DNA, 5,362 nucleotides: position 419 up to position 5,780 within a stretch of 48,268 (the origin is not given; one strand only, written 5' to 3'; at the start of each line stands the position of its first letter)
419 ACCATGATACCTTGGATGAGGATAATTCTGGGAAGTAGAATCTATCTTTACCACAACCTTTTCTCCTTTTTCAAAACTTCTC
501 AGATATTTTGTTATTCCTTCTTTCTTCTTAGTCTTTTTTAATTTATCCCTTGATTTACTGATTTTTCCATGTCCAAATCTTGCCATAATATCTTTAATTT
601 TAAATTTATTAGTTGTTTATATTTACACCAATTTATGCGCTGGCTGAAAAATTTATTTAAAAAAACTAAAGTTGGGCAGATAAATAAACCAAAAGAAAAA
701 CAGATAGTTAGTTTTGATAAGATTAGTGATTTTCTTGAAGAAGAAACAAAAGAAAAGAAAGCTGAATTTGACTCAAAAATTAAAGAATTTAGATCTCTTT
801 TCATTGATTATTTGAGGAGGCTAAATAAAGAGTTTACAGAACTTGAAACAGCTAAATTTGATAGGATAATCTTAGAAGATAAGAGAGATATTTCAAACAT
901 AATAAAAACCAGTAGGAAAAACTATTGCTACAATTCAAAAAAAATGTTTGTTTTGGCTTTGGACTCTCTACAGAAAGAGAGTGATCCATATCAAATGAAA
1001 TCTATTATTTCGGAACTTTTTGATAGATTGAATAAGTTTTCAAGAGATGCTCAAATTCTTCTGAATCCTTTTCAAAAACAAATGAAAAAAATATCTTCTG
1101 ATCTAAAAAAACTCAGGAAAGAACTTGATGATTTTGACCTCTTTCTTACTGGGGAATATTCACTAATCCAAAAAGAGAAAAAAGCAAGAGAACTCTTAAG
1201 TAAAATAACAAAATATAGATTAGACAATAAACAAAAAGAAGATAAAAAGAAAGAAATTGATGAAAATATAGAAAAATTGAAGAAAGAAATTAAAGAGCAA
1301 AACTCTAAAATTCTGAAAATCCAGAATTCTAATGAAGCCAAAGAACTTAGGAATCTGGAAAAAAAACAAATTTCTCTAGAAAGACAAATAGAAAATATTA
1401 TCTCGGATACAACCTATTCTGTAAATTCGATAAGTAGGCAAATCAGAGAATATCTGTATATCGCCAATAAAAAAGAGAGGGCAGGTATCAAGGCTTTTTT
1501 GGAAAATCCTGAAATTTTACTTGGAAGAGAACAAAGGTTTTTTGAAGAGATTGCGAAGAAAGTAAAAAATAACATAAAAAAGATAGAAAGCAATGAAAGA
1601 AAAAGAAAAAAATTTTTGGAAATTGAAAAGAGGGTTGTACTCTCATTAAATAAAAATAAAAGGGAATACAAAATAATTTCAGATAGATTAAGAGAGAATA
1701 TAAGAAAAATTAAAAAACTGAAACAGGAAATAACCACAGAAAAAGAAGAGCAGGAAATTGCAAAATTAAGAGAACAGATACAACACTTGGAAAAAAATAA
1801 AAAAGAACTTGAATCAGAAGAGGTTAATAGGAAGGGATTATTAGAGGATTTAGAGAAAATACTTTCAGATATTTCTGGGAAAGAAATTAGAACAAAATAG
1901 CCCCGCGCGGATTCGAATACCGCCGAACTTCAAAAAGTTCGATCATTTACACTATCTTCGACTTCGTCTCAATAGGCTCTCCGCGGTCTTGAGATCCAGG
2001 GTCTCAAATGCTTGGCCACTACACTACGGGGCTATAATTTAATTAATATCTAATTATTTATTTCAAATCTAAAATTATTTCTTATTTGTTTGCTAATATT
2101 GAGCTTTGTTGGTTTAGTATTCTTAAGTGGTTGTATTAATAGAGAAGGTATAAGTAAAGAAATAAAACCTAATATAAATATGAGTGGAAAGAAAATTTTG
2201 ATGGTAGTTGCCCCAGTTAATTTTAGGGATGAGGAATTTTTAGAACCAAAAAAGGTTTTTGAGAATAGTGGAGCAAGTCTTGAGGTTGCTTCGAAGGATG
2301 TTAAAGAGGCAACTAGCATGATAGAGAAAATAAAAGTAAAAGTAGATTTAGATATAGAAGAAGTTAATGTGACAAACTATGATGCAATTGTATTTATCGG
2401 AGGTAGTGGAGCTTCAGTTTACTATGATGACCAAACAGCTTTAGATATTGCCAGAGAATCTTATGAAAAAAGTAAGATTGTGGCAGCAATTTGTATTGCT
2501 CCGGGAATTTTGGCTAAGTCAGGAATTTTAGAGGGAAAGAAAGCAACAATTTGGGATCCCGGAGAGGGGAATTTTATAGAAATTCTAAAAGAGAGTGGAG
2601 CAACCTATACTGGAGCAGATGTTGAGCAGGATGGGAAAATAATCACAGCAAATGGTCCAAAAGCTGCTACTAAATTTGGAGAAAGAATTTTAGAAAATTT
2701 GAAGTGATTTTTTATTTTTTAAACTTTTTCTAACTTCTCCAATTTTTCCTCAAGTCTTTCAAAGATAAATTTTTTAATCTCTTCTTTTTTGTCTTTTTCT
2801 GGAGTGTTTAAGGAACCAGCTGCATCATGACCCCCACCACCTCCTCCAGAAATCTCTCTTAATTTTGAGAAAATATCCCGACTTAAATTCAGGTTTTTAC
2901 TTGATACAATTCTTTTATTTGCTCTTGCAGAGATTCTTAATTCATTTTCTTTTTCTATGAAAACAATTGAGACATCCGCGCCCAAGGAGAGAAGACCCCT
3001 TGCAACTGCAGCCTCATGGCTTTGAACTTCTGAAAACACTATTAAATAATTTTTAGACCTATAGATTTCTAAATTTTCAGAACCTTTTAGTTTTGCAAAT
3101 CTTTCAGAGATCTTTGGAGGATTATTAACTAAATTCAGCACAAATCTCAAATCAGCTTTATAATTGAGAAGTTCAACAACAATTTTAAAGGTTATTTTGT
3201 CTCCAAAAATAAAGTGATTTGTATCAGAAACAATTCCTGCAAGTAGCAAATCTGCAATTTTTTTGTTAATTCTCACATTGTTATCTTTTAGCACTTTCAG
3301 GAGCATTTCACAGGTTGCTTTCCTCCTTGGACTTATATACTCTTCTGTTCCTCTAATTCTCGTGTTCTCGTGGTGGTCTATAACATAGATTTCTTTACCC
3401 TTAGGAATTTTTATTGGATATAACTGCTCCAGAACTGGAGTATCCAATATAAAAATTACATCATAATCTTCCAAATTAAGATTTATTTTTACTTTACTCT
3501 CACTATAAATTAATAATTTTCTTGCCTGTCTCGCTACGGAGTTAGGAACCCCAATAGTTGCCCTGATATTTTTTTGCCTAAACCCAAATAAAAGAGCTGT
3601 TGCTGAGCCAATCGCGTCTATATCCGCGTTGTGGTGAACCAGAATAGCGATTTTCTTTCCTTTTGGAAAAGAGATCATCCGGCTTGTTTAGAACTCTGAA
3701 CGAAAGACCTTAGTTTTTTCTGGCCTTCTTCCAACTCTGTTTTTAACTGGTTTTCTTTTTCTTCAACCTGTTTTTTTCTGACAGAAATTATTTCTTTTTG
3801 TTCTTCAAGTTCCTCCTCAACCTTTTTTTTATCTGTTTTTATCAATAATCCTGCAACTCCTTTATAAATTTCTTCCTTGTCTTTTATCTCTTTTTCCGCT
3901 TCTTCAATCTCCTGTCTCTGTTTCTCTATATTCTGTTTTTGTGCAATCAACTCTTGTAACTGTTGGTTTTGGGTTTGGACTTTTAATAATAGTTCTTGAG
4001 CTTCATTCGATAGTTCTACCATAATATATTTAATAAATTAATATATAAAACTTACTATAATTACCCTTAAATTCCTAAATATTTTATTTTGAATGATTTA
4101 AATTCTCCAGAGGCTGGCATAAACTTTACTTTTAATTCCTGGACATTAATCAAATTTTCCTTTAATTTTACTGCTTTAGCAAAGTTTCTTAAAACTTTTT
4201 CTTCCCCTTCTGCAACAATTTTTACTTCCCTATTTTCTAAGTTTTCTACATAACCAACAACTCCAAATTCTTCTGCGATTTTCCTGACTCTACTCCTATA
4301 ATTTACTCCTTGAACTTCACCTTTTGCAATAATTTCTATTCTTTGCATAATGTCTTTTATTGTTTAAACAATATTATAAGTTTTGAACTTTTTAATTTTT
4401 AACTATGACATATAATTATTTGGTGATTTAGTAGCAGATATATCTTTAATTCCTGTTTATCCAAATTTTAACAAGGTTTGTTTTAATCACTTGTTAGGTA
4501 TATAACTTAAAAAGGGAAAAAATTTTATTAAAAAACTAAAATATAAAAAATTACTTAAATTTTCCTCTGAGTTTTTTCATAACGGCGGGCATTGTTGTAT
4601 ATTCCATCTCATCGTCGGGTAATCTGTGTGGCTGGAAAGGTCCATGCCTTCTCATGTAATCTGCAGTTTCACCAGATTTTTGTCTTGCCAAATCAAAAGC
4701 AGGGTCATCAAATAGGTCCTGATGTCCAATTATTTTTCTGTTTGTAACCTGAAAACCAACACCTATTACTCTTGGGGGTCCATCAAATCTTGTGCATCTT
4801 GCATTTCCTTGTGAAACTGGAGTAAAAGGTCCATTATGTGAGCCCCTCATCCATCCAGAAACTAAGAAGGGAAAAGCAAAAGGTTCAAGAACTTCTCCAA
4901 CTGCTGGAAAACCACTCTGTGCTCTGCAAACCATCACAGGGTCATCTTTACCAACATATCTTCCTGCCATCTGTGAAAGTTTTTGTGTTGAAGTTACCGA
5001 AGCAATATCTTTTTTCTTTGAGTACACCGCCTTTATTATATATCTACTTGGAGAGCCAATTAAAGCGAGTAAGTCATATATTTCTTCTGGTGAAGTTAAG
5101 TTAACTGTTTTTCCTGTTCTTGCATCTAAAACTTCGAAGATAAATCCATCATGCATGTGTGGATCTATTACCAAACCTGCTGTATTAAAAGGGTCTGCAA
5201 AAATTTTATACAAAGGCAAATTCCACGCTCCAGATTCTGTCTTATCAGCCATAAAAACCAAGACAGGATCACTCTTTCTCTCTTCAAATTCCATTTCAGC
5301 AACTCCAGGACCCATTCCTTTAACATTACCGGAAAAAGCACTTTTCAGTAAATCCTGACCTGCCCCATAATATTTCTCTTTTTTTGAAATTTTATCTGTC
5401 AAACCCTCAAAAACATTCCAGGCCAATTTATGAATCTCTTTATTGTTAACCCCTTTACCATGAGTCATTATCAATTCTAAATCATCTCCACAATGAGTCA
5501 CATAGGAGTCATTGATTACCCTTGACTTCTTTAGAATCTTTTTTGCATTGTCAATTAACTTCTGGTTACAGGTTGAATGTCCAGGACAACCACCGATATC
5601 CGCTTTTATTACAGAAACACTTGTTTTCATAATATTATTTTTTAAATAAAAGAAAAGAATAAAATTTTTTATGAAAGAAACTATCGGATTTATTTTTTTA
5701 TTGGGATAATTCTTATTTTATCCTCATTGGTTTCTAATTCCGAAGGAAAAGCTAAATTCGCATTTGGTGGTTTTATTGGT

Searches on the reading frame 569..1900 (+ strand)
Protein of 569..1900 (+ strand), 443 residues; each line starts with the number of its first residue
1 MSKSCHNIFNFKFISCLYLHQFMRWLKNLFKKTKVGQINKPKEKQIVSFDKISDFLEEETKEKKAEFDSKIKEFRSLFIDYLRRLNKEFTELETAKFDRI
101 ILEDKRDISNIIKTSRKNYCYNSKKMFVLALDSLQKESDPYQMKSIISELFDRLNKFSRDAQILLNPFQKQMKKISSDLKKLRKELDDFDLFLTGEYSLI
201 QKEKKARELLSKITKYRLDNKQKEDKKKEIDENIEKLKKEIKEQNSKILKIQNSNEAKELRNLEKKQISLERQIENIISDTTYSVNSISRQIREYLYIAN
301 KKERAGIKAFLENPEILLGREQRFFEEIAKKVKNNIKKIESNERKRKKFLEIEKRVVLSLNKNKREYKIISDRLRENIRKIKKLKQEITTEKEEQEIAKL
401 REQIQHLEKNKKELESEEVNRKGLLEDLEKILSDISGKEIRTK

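Call 12: search_protein_families(library=pfam, proteins=[window:569-1900:+])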
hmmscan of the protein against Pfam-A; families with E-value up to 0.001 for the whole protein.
window:569-1900:+ (443 aa): 1 family
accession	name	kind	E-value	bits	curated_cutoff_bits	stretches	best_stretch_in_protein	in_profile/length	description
PF09763.15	Sec3_CC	-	0.00066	20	27.1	1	349-436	12-97/133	Exocyst complex component Sec3, coiled-coil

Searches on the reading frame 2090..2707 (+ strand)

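Call 59: search_protein_families(library=pfam, proteins=[window:2090-2707:+], max_evalue=0.01)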
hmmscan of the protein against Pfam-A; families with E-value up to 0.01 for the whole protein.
window:2090-2707:+ (205 aa): 1 family
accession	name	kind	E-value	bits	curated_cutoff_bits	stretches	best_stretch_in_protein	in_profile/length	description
PF01965.30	DJ-1_PfpI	-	1.4e-35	123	26.6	1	34-202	1-164/165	DJ-1/PfpI family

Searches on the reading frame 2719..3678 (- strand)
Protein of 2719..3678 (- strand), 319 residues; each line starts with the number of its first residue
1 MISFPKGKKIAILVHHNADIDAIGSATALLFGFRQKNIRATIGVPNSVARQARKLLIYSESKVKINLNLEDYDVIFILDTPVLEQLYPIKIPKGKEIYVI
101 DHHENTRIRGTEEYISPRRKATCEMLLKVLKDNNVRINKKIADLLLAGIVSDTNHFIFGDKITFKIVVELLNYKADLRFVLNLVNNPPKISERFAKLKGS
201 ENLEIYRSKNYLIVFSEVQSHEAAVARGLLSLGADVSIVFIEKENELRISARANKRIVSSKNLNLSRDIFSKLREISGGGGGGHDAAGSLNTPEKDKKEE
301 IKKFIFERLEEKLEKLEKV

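Call 12: search_protein_families(library=pfam, proteins=[window:2719-3678:-])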
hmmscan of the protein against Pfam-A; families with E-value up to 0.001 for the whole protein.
window:2719-3678:- (319 aa): 2 families
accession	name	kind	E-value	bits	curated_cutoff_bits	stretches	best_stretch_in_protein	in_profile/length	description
PF01368.27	DHH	-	2.1e-16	60.8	28.1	1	9-149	1-125/125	DHH family, N-terminal domain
PF02272.25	DHHA1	-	4.6e-09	37.1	25.9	1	231-310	28-101/102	DHHA1 domain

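Call 41: find_related_loci(query=window:2719-3678:-, collection=genome_contigs, flank=4000)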
Query window:2719-3678:- (319 aa) in genome_contigs; peptide patterns used: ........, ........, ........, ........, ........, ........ (x = any residue, [..] = any of these).
225 stretches matched a pattern; 5 encode a relative of the query (tblastn E <= 1e-3); 5 distinct loci.
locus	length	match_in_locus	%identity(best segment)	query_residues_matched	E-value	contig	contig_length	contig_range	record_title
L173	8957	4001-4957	96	1-319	0e+0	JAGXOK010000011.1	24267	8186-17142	Candidatus Aenigmarchaeota archaeon LH_S6 NODE_11_length_24267_cov_26.343159, whole genome shotgun sequence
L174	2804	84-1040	76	1-319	2e-175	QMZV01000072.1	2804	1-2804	MAG: Candidatus Aenigmatarchaeota archaeon isolate B34_G15 B34_Guay15_scaffold_22755, whole genome shotgun sequence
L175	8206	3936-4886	77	1-317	5e-165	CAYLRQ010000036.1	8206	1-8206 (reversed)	MAG TPA_asm: uncultured archaeon isolate binchicken_co355_191 genome assembly, contig: NODE_7013_length_8206_cov_10.3778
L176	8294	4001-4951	77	1-317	7e-165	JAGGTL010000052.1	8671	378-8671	MAG: Candidatus Aenigmatarchaeota archaeon isolate AUK047 PB_MBMC_001_c_000000000023, whole genome shotgun sequence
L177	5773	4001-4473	70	43-319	7e-26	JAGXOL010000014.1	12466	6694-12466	Candidatus Aenigmarchaeota archaeon LH_S7 NODE_14_length_12466_cov_23.942309, whole genome shotgun sequence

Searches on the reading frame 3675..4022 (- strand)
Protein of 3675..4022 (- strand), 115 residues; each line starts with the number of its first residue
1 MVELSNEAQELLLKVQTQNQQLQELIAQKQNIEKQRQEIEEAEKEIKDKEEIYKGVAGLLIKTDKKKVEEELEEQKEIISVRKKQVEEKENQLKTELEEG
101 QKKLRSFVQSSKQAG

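Call 59: search_protein_families(library=pfam, proteins=[window:3675-4022:-], max_evalue=0.01)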
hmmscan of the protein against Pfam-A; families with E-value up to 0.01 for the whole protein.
window:3675-4022:- (115 aa): 1 family
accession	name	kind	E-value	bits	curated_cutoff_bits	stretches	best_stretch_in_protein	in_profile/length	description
PF01920.25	Prefoldin_2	-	1.6e-13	51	27.6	1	9-110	1-105/106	Prefoldin subunit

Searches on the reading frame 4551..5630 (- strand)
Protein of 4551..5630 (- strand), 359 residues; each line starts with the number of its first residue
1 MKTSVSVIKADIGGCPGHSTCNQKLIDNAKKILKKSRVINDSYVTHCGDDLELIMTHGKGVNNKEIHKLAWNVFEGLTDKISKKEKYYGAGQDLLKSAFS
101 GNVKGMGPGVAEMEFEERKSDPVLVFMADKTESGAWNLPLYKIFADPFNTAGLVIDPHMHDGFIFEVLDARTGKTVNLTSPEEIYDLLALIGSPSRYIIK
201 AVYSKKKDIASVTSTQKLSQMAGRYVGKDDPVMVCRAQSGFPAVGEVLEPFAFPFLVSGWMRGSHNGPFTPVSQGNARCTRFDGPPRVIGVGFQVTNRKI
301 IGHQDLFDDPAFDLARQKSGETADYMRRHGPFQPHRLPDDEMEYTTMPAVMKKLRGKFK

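Call 12: search_protein_families(library=pfam, proteins=[window:4551-5630:-])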
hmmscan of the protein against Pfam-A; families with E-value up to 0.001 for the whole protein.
window:4551-5630:- (359 aa): 1 family
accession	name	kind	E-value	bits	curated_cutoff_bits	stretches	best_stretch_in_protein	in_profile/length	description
PF01950.21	FBPase_3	-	1.1e-173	577.9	25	1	2-359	1-361/361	Fructose-1,6-bisphosphatase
